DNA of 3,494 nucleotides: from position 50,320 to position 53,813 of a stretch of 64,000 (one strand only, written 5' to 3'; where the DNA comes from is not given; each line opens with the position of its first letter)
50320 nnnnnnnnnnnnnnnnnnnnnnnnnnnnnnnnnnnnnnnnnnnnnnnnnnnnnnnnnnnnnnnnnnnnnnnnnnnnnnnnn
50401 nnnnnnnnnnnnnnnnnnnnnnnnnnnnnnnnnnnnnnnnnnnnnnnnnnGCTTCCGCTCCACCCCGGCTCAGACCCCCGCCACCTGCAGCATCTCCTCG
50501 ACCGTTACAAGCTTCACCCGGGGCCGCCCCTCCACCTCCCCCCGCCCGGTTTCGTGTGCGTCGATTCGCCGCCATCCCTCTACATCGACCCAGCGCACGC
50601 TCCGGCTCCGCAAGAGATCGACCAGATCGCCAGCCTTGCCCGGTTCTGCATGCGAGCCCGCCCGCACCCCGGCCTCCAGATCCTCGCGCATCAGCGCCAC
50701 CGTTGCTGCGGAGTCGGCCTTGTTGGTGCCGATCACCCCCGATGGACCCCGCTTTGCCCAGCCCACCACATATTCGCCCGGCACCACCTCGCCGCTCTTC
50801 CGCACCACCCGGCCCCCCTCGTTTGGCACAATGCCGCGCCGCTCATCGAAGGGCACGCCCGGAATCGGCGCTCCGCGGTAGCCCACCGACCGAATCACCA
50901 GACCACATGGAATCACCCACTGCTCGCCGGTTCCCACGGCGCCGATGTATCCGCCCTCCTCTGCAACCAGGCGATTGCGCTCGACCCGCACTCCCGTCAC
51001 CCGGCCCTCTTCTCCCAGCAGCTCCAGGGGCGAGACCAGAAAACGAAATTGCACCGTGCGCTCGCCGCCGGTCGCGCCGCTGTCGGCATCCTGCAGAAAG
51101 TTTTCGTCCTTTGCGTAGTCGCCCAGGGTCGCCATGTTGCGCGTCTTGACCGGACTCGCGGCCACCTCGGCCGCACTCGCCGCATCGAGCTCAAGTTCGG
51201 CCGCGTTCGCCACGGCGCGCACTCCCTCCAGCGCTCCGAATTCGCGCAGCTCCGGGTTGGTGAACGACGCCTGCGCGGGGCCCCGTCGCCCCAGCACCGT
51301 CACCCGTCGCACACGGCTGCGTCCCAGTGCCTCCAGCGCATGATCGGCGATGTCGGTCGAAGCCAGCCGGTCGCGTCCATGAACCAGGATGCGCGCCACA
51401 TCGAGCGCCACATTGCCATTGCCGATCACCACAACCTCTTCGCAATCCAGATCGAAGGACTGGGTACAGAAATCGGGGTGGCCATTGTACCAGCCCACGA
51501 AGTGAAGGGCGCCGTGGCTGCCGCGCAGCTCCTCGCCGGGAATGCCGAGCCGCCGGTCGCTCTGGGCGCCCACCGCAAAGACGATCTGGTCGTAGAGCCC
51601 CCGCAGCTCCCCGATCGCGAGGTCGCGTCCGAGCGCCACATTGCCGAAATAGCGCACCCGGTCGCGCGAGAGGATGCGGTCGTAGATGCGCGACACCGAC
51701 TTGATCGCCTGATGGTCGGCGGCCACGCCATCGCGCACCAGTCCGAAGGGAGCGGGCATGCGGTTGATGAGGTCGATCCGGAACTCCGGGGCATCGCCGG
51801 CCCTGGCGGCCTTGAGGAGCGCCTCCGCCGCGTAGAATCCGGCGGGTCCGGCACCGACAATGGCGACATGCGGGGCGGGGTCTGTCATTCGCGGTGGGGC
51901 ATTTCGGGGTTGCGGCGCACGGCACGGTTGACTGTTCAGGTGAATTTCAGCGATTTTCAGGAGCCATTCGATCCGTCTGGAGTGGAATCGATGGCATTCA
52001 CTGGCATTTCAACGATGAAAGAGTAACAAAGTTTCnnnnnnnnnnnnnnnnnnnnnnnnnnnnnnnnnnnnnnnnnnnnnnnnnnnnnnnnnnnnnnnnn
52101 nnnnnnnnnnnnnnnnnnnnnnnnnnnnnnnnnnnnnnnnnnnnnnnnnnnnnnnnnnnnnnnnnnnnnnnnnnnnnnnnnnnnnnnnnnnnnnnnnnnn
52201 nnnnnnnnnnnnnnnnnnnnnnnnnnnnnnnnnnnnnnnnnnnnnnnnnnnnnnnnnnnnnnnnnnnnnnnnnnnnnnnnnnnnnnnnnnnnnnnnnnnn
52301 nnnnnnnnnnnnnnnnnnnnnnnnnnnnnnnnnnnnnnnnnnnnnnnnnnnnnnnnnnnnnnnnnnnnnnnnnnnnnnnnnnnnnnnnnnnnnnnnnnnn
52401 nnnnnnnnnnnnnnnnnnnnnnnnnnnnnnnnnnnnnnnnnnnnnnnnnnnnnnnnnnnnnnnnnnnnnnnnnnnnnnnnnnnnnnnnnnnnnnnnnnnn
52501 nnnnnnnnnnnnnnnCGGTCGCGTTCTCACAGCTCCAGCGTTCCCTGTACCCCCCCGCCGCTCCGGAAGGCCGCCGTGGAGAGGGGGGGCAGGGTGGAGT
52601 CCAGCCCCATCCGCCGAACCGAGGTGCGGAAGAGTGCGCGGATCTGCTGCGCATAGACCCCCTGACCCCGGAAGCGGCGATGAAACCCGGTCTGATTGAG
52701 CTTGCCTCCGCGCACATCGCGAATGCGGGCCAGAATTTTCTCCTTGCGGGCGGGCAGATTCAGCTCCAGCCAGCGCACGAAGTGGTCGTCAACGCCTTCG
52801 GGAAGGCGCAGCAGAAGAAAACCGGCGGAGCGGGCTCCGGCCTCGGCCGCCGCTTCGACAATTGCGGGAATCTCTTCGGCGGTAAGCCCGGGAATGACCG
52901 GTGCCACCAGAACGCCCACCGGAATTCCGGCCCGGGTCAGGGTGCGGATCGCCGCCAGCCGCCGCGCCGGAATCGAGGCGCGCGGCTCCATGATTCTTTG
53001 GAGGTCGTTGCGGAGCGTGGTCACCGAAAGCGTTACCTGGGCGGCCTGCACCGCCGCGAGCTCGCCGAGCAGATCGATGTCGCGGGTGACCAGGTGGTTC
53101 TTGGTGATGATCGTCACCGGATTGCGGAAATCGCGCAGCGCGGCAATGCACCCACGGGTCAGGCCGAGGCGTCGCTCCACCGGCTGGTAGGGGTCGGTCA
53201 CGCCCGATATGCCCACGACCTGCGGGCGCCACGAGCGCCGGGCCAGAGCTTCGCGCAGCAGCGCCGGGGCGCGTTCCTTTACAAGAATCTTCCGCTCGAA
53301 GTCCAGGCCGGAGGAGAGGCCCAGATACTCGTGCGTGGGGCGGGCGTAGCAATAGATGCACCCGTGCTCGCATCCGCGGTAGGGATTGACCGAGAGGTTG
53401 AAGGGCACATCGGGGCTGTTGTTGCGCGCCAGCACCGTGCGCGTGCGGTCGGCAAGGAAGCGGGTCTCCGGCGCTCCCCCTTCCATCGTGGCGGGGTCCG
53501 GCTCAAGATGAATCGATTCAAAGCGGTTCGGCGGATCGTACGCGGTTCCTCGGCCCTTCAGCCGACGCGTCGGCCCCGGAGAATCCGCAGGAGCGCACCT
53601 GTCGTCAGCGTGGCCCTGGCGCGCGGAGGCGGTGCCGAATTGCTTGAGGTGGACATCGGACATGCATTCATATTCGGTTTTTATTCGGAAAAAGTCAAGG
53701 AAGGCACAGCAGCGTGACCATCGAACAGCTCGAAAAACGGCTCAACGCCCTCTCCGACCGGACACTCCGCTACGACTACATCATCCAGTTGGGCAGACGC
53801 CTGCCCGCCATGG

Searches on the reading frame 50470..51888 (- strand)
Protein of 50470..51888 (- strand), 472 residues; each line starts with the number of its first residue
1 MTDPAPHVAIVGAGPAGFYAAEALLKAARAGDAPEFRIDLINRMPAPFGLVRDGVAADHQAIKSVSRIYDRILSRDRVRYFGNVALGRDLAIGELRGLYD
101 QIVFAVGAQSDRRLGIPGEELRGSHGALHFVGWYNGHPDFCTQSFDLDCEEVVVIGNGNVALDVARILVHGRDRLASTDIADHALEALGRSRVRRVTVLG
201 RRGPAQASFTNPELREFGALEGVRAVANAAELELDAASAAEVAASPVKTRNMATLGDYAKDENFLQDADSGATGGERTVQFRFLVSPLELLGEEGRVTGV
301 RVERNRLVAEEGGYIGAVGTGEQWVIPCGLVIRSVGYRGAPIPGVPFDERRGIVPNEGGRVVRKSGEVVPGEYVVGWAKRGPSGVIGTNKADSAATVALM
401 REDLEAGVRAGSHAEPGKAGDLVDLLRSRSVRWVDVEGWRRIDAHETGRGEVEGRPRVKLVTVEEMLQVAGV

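Call 30: search_protein_families(library=pfam, proteins=[window:50470-51888:-], max_evalue=0.001)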
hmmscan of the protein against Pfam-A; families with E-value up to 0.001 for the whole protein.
window:50470-51888:- (472 aa): 2 families
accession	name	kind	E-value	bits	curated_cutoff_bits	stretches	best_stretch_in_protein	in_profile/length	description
PF07992.20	Pyr_redox_2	-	1.4e-11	44.8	26.1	1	7-169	2-162/291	Pyridine nucleotide-disulphide oxidoreductase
PF13454.12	NAD_binding_9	-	0.00042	20.8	21.8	0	9-46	1-35/155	FAD-NAD(P)-binding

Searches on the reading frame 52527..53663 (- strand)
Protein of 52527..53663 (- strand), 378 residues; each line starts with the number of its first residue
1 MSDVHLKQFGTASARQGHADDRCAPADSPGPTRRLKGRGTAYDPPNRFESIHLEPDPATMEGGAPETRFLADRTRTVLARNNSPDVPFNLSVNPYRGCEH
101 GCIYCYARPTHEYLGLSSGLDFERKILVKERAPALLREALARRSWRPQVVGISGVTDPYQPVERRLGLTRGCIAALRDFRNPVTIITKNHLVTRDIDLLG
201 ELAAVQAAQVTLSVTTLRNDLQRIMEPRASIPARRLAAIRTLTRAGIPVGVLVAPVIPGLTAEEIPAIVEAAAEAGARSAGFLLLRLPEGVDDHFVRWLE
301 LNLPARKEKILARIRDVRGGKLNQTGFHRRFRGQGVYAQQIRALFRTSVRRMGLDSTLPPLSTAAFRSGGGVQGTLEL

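Call 30: search_protein_families(library=pfam, proteins=[window:52527-53663:-], max_evalue=0.001)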
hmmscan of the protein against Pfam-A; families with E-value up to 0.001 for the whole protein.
window:52527-53663:- (378 aa): 1 family
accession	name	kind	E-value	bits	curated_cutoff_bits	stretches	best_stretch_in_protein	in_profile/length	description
PF04055.27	Radical_SAM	-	4e-18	66.6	29.5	1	92-270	1-164/166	Radical SAM superfamily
